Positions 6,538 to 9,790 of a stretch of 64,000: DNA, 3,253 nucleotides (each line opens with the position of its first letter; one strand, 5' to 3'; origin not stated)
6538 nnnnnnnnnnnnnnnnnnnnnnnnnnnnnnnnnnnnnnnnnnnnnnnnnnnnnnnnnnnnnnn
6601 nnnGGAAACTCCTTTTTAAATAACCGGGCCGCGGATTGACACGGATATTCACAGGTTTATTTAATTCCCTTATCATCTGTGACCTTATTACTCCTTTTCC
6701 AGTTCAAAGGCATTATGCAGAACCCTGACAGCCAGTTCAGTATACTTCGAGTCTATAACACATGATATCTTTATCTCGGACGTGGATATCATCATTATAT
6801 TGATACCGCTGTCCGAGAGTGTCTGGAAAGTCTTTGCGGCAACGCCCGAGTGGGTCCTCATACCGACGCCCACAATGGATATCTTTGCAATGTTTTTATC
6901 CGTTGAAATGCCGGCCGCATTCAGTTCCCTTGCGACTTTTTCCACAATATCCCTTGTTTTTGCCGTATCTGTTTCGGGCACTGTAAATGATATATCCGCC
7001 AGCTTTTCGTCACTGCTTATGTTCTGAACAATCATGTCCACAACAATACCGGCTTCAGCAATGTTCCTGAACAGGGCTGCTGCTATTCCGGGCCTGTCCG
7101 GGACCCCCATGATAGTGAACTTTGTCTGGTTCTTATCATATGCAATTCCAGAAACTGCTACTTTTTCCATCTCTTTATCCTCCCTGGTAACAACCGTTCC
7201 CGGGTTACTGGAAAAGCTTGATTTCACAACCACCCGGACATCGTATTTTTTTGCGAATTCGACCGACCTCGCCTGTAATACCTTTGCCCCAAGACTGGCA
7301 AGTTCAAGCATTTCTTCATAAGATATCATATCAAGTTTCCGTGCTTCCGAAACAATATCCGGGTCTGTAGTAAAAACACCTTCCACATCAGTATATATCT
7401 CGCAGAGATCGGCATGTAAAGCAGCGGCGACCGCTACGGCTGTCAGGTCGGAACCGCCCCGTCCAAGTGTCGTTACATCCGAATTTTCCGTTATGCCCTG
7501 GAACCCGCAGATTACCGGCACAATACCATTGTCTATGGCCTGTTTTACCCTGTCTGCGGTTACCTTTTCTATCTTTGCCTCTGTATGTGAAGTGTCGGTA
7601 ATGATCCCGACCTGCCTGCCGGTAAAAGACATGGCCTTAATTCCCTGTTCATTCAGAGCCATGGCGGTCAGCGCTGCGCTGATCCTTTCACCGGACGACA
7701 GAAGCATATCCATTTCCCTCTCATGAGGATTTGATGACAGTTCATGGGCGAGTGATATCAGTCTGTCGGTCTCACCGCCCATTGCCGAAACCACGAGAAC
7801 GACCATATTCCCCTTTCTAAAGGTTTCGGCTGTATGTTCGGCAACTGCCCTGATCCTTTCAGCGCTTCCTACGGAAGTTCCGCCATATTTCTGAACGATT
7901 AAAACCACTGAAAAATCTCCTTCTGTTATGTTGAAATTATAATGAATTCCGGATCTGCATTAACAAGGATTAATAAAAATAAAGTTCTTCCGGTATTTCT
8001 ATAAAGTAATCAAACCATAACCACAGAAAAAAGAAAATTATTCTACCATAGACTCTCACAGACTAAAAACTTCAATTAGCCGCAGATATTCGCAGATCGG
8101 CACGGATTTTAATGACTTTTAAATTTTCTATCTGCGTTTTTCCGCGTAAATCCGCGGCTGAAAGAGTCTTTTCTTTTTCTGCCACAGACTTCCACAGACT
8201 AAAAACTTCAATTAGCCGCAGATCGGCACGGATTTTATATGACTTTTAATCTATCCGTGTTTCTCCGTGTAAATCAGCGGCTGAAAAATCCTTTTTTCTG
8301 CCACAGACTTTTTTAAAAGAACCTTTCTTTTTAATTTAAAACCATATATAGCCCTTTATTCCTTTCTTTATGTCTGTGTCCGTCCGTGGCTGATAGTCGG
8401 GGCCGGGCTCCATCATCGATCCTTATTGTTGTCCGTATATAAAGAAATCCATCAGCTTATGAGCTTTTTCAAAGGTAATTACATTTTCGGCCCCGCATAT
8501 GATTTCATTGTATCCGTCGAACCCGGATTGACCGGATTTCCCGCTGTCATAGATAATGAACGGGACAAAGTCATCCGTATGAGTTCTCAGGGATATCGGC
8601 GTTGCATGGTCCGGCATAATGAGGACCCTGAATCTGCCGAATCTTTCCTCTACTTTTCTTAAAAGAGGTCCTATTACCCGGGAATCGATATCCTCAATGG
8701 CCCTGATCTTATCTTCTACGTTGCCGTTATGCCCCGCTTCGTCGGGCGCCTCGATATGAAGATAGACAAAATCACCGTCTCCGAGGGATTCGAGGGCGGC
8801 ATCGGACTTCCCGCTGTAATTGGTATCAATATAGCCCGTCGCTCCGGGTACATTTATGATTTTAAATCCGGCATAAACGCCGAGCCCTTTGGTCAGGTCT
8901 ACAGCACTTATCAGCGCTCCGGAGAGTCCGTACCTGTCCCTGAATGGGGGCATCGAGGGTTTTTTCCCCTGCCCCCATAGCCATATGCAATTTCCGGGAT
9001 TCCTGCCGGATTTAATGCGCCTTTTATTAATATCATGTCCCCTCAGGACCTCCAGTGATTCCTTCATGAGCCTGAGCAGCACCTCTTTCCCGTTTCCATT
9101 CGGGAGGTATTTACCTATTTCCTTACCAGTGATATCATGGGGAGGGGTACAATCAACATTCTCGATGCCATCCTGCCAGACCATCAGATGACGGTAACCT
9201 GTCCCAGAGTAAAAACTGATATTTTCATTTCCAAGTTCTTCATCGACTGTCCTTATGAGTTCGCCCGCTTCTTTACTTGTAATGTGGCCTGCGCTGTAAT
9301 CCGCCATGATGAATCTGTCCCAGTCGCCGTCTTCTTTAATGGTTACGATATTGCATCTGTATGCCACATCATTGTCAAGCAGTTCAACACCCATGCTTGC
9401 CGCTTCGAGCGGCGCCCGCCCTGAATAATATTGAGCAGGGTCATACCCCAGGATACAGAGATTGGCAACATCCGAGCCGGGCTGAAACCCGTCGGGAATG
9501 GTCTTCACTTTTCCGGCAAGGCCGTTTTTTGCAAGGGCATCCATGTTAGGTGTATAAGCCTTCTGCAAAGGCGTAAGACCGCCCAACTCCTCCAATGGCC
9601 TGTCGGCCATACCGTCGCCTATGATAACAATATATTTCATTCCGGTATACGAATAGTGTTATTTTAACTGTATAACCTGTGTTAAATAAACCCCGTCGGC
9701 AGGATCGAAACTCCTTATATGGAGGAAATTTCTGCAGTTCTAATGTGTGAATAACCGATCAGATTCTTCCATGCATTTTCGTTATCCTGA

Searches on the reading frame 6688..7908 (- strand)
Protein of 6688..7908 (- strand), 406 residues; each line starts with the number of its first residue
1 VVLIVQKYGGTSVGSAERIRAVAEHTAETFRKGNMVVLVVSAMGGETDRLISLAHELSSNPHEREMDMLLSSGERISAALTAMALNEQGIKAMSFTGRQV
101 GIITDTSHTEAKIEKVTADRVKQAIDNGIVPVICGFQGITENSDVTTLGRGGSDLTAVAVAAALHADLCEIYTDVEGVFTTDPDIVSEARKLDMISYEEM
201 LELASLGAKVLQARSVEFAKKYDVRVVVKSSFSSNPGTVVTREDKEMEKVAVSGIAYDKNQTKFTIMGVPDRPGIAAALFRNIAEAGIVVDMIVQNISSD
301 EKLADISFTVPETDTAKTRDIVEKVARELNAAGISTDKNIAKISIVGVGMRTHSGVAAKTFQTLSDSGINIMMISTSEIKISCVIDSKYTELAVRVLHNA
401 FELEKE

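Call 15: search_protein_families(library=pfam, proteins=[window:6688-7908:-], max_evalue=0.00001)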
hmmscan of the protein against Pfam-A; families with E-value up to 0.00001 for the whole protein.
window:6688-7908:- (406 aa): 4 families
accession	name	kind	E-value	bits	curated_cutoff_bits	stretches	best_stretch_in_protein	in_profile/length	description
PF00696.33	AA_kinase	-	1.6e-54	185.6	24.9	1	3-230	2-234/234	Amino acid kinase family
PF22468.2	ACT_9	-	7.4e-36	122.2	27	2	343-401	1-61/61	ACT domain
PF13840.12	ACT_7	-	6.2e-20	71.3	27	1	336-399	2-65/65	ACT domain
PF01842.31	ACT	-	2.5e-18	65.9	27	1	266-327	4-63/66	ACT domain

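Call 67: search_protein_families(library=ncbifam, proteins=[window:6688-7908:-], max_evalue=1e-8)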
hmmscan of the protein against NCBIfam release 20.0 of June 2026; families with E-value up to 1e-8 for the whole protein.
window:6688-7908:- (406 aa): 25 families
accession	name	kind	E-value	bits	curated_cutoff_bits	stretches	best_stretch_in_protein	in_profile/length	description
NF005155.0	PRK06635.1-4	equivalog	1.7e-183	610.3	346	1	1-405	1-405/407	aspartate kinase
NF005656.0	PRK07431.1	equivalog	6.9e-168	559.8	657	1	1-405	1-413/587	aspartate kinase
NF005154.0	PRK06635.1-2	equivalog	6.9e-162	539.4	376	1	3-405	4-406/407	aspartate kinase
NF005153.0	PRK06635.1-1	equivalog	5.3e-159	529.7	585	1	1-405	1-409/421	aspartate kinase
TIGR00657.1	asp_kinases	subfamily_domain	8e-142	473.4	208.7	2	62-402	102-441/442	aspartate kinase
NF005156.0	PRK06635.1-5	equivalog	2.2e-140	468.1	594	1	1-405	1-404/411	aspartate kinase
TIGR00656.1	asp_kin_monofn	equivalog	4.6e-135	450.7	402.25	1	2-403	2-406/407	aspartate kinase, monofunctional class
NF005161.0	PRK06635.2-5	equivalog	7.6e-115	384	586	1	4-403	6-402/402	aspartate kinase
NF006068.0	PRK08210.1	equivalog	7.3e-109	364.6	474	1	1-405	1-404/405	aspartate kinase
NF006459.0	PRK08841.1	equivalog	9e-104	347.6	535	1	1-402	3-379/395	aspartate kinase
NF004938.0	PRK06291.1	equivalog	4.4e-100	335.6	528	2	63-405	119-465/468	aspartate kinase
NF005158.0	PRK06635.2-2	equivalog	1.7e-88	297.2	717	1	1-402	1-399/401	aspartate kinase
NF005157.0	PRK06635.2-1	equivalog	2.9e-88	296.4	832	1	5-402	6-400/401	aspartate kinase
NF006959.0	PRK09436.1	equivalog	2.7e-76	257.3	726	1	65-401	118-459/819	bifunctional aspartate kinase/homoserine dehydrogenase I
NF006570.0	PRK09084.1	equivalog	2.7e-68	231.1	455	1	60-401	106-448/452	lysine-sensitive aspartokinase 3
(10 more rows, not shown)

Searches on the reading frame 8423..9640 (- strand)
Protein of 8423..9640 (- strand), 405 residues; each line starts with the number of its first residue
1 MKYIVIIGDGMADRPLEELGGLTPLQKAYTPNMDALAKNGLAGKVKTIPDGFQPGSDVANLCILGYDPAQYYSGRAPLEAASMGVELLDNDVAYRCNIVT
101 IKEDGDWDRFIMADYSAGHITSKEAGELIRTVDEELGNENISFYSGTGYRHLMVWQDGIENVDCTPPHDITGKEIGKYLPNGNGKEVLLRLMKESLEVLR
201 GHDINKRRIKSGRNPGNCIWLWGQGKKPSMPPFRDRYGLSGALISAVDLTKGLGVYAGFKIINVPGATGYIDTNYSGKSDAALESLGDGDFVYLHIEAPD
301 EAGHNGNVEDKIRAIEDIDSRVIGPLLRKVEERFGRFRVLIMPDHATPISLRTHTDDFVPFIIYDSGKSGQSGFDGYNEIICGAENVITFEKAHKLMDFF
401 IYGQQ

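Call 15: search_protein_families(library=pfam, proteins=[window:8423-9640:-], max_evalue=0.00001)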
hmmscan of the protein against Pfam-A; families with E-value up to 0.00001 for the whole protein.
window:8423-9640:- (405 aa): 2 families
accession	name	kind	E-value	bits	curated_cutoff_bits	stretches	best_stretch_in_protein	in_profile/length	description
PF10143.14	PhosphMutase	-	1.6e-60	204.3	21.5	1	37-205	1-170/170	2,3-bisphosphoglycerate-independent phosphoglycerate mutase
PF01676.23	Metalloenzyme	-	1.4e-44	153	24.3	1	1-369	1-226/252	Metalloenzyme superfamily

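Call 67: search_protein_families(library=ncbifam, proteins=[window:8423-9640:-], max_evalue=1e-8)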
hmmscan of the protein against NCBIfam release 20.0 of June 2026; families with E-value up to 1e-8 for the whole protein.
window:8423-9640:- (405 aa): 6 families
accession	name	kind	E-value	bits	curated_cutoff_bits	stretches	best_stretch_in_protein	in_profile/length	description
NF003242.0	PRK04200.1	equivalog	8.8e-170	564.8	426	1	1-401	1-393/395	cofactor-independent phosphoglycerate mutase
TIGR02535.1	hyp_Hser_kinase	hypoth_equivalog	3.5e-165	549.6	446.3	1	1-401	1-396/397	proposed homoserine kinase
TIGR00306.2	apgM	subfamily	6.1e-162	539.2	320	1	2-401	1-403/403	2,3-bisphosphoglycerate-independent phosphoglycerate mutase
NF003104.0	PRK04024.1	equivalog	2.2e-94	316.6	489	1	1-380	3-381/412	2,3-bisphosphoglycerate-independent phosphoglycerate mutase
NF038358.1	phophono_PhpG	equivalog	1.2e-68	231.8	545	2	187-399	207-414/417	CMP-5'-phosphonoformate--3-phosphoglycerate phosphonoformyl transferase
NF003160.0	PRK04135.1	equivalog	1.4e-49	168.8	468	1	2-397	17-388/403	2,3-bisphosphoglycerate-independent phosphoglycerate mutase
